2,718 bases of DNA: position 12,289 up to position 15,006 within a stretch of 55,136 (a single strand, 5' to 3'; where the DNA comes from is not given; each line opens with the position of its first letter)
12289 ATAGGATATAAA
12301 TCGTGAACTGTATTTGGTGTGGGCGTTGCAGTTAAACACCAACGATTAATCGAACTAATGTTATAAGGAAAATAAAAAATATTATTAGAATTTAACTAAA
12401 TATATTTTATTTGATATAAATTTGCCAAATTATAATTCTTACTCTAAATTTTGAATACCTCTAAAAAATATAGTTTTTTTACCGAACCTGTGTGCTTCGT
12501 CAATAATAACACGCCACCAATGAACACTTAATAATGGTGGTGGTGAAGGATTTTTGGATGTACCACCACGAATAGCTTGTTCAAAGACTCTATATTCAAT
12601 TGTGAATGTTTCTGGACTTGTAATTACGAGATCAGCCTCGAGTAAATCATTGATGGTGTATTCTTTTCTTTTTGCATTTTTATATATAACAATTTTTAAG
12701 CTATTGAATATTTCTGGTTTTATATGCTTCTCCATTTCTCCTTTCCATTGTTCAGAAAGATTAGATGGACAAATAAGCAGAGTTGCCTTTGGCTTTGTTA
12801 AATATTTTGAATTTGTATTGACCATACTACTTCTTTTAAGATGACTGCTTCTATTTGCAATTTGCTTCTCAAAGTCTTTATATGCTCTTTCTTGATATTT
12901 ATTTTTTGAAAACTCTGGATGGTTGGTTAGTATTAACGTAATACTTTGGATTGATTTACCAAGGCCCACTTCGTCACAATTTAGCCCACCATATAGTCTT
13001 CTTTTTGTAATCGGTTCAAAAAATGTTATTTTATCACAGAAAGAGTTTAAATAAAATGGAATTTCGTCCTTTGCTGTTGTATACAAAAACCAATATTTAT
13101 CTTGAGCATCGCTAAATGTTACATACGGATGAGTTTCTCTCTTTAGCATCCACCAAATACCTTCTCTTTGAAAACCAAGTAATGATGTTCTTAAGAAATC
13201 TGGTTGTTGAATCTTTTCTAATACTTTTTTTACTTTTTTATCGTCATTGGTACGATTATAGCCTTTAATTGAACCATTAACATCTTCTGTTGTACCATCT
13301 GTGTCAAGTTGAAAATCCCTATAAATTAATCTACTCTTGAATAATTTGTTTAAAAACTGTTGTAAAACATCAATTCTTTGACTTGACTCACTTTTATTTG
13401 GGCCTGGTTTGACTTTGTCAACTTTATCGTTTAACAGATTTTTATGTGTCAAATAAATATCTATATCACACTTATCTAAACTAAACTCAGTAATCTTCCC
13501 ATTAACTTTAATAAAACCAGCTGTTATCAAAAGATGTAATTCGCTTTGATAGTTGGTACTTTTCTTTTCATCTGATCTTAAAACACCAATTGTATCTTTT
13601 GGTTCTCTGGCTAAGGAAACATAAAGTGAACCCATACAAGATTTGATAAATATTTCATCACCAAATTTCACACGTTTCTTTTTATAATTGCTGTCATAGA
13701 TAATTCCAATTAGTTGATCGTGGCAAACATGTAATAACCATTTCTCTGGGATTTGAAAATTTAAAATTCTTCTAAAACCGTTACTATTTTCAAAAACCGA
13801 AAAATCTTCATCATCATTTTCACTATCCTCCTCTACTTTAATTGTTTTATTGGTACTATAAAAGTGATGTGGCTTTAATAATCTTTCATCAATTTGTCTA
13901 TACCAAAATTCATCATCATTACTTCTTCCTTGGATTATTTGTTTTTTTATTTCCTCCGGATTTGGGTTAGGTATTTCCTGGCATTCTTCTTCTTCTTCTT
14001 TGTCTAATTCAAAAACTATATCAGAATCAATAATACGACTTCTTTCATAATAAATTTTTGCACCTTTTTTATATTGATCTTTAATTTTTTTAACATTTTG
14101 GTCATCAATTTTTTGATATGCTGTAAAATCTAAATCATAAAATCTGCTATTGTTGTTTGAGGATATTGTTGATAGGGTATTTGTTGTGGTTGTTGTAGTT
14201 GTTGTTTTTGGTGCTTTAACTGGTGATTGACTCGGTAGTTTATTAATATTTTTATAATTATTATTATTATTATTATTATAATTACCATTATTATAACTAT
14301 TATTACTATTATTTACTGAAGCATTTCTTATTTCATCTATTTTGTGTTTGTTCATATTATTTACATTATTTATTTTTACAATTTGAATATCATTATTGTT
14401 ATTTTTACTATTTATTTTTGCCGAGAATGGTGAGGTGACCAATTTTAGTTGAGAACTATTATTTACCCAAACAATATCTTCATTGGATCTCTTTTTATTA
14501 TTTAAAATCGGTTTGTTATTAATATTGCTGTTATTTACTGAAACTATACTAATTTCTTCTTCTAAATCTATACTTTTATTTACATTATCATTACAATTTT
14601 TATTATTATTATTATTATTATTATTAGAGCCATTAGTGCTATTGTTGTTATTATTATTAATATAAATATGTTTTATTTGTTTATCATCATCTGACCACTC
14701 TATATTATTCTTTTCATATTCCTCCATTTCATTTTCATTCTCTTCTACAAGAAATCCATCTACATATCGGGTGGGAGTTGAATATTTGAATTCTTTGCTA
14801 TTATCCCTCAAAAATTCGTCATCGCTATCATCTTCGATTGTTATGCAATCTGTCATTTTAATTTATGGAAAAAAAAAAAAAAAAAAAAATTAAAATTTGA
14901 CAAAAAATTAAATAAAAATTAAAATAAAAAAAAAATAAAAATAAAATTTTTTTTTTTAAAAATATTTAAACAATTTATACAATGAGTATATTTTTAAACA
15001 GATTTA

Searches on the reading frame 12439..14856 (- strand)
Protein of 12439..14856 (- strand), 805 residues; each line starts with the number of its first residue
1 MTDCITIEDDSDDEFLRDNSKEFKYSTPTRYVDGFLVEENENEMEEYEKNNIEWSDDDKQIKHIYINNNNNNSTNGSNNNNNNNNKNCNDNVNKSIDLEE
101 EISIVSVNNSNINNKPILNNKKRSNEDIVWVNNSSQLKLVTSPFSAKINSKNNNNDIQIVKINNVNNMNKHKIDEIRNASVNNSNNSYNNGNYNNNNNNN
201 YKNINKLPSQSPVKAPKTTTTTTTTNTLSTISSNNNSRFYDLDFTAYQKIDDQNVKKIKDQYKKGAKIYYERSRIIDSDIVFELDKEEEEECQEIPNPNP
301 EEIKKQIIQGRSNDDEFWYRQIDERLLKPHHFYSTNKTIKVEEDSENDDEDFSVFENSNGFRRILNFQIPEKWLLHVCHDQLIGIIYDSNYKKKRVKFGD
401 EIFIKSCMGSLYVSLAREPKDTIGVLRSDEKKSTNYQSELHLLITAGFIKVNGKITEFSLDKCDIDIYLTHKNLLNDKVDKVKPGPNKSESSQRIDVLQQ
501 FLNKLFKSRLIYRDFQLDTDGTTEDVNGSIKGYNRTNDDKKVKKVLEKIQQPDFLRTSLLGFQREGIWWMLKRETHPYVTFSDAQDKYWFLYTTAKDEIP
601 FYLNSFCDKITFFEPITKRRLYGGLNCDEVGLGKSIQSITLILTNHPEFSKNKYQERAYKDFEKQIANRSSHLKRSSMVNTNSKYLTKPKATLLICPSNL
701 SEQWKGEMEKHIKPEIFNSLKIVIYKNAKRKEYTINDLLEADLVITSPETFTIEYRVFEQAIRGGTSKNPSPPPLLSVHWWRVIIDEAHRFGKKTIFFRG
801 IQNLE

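Call 17: list_cluster_members(proteins=[window:12439-14856:-, window:38735-40372:-, window:22812-25025:-])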
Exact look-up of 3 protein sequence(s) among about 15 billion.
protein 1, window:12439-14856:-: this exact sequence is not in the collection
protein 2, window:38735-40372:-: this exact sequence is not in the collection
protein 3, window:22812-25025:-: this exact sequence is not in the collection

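Call 76: search_protein_families(library=pfam, proteins=[window:12439-14856:-], max_evalue=0.001)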
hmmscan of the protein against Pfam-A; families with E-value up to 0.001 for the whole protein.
window:12439-14856:- (805 aa): 1 family
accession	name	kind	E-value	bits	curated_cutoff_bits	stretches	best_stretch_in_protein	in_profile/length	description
PF00176.29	SNF2-rel_dom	-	1.6e-21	77.1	24.9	1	562-794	1-140/290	SNF2-related domain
